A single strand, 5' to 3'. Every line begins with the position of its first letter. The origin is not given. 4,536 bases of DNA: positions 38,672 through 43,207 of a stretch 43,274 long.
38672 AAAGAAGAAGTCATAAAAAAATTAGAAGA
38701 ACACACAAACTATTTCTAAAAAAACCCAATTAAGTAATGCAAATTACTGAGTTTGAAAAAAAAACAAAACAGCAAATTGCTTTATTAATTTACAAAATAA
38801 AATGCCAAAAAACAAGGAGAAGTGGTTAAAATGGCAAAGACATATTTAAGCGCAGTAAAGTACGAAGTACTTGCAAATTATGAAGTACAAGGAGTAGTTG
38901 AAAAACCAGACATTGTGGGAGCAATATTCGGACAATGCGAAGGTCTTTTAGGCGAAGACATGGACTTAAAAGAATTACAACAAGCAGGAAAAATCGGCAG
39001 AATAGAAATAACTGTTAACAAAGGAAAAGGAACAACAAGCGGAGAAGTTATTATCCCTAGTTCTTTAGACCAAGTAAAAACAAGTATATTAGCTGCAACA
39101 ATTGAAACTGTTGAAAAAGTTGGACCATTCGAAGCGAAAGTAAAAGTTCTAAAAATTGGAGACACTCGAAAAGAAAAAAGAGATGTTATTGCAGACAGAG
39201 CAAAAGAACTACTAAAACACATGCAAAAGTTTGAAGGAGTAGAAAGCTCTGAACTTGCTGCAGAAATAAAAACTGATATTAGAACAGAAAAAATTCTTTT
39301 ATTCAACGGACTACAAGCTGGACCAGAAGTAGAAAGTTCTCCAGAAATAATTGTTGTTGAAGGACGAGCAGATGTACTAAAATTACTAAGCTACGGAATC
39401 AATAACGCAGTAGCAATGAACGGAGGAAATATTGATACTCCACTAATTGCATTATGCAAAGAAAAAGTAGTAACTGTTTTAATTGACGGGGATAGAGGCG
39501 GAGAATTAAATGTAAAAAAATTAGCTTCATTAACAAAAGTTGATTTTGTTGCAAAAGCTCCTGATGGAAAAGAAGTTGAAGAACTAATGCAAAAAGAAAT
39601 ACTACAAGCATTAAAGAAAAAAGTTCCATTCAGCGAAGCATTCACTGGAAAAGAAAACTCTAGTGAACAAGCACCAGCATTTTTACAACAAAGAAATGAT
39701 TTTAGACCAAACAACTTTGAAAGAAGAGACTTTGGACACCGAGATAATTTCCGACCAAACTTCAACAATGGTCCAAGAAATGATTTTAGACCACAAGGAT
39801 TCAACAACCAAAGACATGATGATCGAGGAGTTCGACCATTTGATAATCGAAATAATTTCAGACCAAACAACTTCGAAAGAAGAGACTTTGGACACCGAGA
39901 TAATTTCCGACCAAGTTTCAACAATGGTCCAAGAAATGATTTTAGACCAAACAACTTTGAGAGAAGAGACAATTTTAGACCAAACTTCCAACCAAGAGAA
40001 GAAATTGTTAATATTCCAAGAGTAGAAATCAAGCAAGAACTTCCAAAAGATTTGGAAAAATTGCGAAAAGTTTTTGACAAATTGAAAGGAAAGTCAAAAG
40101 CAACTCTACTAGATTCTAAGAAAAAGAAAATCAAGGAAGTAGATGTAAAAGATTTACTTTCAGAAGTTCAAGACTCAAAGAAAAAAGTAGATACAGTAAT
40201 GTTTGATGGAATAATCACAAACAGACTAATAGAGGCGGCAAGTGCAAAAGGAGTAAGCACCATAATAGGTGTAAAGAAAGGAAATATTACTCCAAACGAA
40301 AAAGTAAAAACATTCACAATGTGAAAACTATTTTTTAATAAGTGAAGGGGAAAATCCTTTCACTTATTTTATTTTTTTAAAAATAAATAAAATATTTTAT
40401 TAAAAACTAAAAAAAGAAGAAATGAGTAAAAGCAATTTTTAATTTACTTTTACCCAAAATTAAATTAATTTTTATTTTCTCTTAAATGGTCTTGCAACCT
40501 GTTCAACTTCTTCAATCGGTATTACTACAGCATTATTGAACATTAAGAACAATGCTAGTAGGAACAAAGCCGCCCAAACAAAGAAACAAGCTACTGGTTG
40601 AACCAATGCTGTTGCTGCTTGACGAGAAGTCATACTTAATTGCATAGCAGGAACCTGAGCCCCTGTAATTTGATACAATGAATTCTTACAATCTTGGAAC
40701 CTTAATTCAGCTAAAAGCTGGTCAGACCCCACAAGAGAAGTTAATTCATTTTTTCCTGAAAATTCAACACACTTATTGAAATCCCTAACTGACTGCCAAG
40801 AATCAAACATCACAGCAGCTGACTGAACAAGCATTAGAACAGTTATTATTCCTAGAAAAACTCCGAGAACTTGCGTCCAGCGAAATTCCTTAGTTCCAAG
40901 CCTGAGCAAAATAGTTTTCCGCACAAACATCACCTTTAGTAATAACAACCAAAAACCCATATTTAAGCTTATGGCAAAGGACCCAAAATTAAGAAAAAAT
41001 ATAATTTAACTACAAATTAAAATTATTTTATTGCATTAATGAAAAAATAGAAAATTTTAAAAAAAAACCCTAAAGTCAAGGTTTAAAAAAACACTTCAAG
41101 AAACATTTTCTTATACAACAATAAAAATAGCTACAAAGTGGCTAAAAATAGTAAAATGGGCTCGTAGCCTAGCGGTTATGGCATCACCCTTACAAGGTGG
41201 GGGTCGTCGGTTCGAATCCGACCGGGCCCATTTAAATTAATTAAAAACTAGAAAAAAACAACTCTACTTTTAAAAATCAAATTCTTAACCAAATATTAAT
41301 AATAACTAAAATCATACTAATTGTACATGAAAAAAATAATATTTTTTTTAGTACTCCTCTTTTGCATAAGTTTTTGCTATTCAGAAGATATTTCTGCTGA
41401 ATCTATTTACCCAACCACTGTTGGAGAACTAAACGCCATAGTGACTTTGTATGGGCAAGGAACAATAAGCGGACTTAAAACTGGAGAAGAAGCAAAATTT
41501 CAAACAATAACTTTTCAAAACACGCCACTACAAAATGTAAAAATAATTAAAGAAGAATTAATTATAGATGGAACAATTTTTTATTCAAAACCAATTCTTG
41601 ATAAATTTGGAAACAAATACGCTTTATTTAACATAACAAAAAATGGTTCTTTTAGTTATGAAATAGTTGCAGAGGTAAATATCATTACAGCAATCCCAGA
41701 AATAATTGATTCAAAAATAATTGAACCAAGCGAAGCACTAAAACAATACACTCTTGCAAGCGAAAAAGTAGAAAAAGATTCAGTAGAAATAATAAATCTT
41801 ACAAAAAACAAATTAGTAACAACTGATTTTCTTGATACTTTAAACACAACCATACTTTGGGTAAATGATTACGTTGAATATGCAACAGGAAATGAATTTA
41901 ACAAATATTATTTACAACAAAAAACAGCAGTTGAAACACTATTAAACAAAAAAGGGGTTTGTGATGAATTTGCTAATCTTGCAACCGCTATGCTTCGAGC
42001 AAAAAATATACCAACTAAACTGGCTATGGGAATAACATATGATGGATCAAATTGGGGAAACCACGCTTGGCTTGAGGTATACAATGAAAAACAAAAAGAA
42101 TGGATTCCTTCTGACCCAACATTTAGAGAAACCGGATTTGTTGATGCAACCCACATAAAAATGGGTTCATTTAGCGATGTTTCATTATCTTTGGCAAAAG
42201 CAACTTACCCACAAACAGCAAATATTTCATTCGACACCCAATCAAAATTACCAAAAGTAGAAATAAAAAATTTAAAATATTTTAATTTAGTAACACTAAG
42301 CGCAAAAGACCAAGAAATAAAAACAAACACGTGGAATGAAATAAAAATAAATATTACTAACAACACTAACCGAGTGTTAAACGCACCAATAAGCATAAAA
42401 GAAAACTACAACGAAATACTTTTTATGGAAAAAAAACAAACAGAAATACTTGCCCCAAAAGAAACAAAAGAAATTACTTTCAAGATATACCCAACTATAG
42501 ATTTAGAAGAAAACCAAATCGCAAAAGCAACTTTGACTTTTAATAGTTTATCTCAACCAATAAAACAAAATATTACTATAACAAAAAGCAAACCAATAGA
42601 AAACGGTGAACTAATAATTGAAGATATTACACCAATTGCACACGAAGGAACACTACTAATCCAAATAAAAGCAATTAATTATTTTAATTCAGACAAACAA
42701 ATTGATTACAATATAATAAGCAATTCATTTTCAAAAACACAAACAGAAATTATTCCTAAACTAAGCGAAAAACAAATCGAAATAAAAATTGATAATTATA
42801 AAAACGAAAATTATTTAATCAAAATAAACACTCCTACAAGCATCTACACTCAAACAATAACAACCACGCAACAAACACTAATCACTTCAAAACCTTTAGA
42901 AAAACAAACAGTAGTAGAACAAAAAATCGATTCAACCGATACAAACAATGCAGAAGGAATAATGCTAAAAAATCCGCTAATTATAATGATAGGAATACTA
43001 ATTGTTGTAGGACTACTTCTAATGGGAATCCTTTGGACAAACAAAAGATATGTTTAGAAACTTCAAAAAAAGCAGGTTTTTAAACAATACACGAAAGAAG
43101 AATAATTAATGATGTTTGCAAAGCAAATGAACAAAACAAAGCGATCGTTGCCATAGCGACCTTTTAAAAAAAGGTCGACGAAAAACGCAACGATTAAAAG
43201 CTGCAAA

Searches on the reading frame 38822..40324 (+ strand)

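Call 18: search_protein_families(library=pfam, proteins=[window:38822-40324:+], max_evalue=0.001)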
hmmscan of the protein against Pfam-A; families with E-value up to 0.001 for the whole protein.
window:38822-40324:+ (500 aa): 3 families
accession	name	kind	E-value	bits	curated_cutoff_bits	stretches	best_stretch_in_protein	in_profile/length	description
PF13662.12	Toprim_4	-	2.3e-09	37.8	25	1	175-236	2-72/85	Toprim domain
PF01751.28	Toprim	-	6.8e-07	29.8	23.1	1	175-250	1-91/96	Toprim domain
PF13155.12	Toprim_2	-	1.1e-06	29.3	22.1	1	177-254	1-86/88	Toprim-like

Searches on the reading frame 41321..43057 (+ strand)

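Call 18: search_protein_families(library=pfam, proteins=[window:41321-43057:+], max_evalue=0.001)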
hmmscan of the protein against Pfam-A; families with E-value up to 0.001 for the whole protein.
window:41321-43057:+ (578 aa): 3 families
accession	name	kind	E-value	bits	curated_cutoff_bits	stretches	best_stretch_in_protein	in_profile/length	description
PF01841.26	Transglut_core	-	1.6e-19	70.6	23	1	170-266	15-108/108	Transglutaminase-like superfamily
PF04473.18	DUF553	-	2.1e-06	27.7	20.5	1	164-250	9-99/140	Transglutaminase-like domain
PF13471.12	Transglut_core3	-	0.00088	19.6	26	0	206-253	50-97/117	Transglutaminase-like superfamily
